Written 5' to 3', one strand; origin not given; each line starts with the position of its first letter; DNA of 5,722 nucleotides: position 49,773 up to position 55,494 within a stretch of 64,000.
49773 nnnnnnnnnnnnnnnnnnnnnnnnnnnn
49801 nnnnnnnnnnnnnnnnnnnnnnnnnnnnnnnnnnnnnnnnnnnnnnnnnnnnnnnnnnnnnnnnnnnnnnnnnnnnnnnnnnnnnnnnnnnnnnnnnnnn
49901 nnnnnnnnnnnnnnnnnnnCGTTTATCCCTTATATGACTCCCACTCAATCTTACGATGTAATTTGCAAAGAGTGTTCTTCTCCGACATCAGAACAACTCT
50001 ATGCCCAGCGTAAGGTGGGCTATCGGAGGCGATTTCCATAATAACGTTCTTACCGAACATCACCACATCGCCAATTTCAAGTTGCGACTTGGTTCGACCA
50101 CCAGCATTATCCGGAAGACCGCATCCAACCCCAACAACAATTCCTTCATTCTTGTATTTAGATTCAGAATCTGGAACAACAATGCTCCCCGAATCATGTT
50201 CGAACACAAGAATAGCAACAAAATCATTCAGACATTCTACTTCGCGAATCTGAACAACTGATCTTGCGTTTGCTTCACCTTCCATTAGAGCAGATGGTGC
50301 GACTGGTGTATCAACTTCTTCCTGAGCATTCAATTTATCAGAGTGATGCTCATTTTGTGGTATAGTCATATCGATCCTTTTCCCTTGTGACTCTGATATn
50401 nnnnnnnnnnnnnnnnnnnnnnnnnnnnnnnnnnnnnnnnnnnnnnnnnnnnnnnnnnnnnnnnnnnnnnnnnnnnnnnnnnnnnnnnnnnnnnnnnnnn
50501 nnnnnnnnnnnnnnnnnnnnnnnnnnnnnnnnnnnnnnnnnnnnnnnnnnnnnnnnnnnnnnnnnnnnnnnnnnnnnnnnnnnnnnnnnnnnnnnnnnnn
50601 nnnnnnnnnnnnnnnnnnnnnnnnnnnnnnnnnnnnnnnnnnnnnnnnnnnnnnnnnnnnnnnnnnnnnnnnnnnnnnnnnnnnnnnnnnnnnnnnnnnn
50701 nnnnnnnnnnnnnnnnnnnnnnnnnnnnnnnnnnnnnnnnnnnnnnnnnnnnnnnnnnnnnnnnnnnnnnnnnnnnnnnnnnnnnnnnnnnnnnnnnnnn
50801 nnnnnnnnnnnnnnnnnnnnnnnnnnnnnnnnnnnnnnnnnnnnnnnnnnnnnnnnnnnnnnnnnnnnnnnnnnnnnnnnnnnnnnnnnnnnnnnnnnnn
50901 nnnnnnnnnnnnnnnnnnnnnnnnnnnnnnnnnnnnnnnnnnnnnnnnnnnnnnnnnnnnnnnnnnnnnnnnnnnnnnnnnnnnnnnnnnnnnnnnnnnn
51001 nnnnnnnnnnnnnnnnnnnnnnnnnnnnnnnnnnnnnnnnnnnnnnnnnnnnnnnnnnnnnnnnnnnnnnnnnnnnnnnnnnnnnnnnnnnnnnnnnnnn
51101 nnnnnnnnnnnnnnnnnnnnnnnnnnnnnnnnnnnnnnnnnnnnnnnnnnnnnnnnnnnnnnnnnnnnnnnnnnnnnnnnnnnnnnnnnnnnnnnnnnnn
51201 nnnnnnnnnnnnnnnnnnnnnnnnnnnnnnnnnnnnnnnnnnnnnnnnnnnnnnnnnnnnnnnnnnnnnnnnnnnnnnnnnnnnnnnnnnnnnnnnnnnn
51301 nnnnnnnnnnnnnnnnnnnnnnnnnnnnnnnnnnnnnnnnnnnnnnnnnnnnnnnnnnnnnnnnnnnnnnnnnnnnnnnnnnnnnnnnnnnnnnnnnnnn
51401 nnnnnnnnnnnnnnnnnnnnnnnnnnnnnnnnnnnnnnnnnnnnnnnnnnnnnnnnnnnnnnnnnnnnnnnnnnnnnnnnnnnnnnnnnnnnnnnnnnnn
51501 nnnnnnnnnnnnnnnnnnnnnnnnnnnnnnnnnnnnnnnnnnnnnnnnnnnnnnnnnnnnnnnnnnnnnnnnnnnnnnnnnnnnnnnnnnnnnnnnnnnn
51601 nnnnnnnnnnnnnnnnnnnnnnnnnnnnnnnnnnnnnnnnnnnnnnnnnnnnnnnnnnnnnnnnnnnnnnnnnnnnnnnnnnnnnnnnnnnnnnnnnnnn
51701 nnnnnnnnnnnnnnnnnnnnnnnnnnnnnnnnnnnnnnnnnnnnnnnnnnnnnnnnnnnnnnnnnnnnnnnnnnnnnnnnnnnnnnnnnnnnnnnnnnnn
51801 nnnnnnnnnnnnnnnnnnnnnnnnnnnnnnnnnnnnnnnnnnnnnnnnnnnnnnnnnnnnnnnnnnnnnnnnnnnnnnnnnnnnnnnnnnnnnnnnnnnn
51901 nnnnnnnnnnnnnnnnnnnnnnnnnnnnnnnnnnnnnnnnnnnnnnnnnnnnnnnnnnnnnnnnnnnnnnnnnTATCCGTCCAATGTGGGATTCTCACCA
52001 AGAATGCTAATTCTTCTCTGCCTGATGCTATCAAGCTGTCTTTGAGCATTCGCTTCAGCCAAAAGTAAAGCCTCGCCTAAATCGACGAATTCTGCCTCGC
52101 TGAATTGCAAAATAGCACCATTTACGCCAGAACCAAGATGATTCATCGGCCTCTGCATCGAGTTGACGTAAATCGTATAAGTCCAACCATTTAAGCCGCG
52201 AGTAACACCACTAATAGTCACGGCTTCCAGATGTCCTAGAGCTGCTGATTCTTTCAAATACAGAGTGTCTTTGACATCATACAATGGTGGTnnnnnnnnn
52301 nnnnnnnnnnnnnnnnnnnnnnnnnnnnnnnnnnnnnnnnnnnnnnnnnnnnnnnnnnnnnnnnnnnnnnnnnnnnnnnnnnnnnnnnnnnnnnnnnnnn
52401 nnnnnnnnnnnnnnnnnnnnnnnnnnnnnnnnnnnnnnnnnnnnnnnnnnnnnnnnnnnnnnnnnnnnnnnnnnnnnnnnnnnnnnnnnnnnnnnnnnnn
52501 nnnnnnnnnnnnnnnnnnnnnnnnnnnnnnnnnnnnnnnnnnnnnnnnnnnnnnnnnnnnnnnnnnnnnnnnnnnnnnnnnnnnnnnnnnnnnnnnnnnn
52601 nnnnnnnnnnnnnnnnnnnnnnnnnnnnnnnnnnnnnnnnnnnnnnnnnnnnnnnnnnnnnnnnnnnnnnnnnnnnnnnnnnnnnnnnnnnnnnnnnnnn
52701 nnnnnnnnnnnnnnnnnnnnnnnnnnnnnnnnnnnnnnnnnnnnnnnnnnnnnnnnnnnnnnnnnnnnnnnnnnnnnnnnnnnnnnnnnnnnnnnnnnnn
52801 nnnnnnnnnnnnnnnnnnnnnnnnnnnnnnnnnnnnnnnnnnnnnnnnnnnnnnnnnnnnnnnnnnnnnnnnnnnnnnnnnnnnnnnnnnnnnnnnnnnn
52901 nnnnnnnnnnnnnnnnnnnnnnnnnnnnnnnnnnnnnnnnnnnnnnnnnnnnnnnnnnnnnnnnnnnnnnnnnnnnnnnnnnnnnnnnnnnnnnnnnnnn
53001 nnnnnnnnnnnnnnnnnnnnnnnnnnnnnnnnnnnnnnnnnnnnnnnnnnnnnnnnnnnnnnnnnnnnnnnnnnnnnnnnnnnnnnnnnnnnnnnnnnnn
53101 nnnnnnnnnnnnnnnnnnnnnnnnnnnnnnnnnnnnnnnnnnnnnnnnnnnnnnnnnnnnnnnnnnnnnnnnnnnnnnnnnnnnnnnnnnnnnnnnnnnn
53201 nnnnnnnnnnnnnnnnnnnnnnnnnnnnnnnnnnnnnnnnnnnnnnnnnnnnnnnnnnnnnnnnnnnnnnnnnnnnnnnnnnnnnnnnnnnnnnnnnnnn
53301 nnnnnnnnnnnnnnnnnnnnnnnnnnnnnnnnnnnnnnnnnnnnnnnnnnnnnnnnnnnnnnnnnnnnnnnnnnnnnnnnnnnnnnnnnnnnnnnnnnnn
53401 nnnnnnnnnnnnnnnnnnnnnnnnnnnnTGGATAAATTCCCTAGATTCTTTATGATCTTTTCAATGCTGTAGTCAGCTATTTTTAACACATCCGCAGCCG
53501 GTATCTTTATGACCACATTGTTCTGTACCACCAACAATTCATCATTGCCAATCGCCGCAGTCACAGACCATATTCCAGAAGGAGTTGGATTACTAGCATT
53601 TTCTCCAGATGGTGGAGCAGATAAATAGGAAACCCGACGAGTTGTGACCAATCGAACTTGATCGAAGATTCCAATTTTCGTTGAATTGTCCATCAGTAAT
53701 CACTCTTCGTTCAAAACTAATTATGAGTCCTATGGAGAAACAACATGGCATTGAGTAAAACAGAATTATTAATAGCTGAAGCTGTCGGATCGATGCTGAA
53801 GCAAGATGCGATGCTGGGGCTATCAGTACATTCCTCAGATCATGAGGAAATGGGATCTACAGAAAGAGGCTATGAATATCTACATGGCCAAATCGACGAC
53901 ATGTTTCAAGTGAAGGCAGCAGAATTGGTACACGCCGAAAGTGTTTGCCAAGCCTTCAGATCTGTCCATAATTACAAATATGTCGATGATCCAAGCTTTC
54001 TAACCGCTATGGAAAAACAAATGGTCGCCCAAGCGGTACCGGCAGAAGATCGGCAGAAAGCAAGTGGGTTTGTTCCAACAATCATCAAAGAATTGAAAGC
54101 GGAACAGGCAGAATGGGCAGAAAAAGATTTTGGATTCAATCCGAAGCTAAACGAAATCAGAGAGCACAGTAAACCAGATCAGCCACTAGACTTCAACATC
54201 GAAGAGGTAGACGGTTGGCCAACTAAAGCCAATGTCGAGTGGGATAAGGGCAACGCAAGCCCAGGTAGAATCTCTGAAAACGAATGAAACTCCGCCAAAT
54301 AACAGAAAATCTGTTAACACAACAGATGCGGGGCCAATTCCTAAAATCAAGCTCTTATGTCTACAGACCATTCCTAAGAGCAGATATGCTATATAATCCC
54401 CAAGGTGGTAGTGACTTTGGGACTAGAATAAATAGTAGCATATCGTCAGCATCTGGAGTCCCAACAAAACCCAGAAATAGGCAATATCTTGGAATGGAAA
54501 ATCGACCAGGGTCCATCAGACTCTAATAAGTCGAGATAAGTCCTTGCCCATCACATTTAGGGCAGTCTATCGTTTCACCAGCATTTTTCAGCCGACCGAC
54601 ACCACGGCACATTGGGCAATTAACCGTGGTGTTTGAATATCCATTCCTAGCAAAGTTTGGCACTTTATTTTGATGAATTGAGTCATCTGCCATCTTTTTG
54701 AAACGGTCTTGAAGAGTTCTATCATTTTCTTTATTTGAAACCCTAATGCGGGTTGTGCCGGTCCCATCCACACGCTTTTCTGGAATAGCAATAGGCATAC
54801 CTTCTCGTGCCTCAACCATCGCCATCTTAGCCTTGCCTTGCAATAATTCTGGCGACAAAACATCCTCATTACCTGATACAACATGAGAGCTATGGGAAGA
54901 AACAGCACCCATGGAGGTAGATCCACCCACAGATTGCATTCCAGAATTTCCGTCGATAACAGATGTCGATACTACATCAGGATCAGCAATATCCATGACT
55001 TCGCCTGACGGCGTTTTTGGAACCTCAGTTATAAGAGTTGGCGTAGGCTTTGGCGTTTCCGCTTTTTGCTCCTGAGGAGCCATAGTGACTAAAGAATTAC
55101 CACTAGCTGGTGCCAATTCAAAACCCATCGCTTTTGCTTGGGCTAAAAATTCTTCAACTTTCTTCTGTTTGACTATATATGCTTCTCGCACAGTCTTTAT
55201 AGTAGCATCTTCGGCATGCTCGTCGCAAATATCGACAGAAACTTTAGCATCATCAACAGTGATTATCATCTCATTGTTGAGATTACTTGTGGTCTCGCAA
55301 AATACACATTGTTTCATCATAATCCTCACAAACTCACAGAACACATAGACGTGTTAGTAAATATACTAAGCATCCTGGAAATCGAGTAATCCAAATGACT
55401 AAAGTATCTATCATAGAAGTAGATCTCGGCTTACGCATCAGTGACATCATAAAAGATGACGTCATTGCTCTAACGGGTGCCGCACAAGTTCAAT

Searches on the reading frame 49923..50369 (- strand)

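Call 69: search_protein_families(library=pfam, proteins=[window:49923-50369:-], max_evalue=0.01)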
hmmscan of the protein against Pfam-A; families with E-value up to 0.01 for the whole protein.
window:49923-50369:- (148 aa): 1 family
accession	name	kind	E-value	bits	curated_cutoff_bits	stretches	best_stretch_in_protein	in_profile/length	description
PF00166.26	Cpn10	-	3.1e-08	34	21.1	1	58-135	19-91/93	Chaperonin 10 Kd subunit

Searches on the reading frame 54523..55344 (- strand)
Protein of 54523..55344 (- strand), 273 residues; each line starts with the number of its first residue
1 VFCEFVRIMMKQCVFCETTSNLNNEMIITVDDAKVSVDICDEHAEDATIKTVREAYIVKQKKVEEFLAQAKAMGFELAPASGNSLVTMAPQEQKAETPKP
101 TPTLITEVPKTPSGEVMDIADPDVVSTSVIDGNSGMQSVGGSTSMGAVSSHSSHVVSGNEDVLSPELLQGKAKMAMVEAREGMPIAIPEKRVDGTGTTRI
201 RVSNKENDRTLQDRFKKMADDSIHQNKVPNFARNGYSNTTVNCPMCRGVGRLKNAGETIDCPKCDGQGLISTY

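Call 69: search_protein_families(library=pfam, proteins=[window:54523-55344:-], max_evalue=0.01)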
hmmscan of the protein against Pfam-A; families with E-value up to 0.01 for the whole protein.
window:54523-55344:- (273 aa): 1 family
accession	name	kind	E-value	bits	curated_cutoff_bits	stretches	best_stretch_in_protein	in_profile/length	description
PF15777.11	Anti-TRAP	-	8.9e-07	29.2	32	1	241-272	11-44/59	Tryptophan RNA-binding attenuator protein inhibitory protein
